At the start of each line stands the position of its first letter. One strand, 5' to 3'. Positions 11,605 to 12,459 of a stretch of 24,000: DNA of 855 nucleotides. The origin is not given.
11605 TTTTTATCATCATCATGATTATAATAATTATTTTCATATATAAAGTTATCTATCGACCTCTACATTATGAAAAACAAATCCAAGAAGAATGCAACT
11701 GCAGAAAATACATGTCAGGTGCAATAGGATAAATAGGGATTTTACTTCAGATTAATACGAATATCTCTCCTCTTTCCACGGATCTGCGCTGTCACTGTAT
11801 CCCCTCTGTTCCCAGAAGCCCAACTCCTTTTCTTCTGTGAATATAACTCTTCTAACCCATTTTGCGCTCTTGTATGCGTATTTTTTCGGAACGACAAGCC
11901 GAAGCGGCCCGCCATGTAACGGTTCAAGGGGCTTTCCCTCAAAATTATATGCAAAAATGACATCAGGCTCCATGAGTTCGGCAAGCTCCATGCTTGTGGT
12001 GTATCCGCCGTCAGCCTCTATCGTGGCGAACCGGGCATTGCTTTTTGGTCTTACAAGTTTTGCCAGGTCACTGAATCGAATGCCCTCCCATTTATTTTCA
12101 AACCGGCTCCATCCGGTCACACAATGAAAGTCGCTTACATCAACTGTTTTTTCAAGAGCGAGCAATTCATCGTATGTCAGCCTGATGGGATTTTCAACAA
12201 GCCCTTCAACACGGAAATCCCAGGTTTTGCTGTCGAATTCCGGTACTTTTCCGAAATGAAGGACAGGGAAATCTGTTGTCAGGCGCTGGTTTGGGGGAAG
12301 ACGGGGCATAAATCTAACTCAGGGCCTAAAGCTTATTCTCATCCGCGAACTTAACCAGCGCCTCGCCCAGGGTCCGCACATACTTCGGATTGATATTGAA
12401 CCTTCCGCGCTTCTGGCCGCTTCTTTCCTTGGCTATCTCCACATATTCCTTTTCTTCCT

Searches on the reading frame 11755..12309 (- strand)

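Call 4: search_protein_families(library=pfam, proteins=[window:11755-12309:-], max_evalue=0.01)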
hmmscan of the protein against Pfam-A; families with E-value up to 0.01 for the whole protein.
window:11755-12309:- (185 aa): 1 family
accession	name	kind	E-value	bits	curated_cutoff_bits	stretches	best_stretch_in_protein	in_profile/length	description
PF00174.25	Oxidored_molyb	-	5.7e-40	137.1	24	1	20-166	2-169/169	Oxidoreductase molybdopterin binding domain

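Call 5: search_protein_families(library=ncbifam, proteins=[window:11755-12309:-], max_evalue=0.01)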
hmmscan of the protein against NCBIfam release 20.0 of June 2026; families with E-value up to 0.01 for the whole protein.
window:11755-12309:- (185 aa): 4 families
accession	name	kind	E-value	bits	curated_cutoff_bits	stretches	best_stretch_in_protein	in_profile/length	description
NF003767.0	PRK05363.1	equivalog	6.7e-24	84.8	207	2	102-169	190-257/320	protein-methionine-sulfoxide reductase catalytic subunit MsrP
TIGR04555.1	sulfite_DH_soxC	equivalog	3.8e-13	49.2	420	1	73-174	169-271/408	sulfite dehydrogenase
NF052245.1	SorA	equivalog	2.6e-12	46.2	600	1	96-171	184-259/396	SorA family sulfite dehydrogenase catalytic subunit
NF052247.1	SorT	equivalog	1.7e-10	40.2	570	1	116-171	201-256/387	SorT family sulfite dehydrogenase catalytic subunit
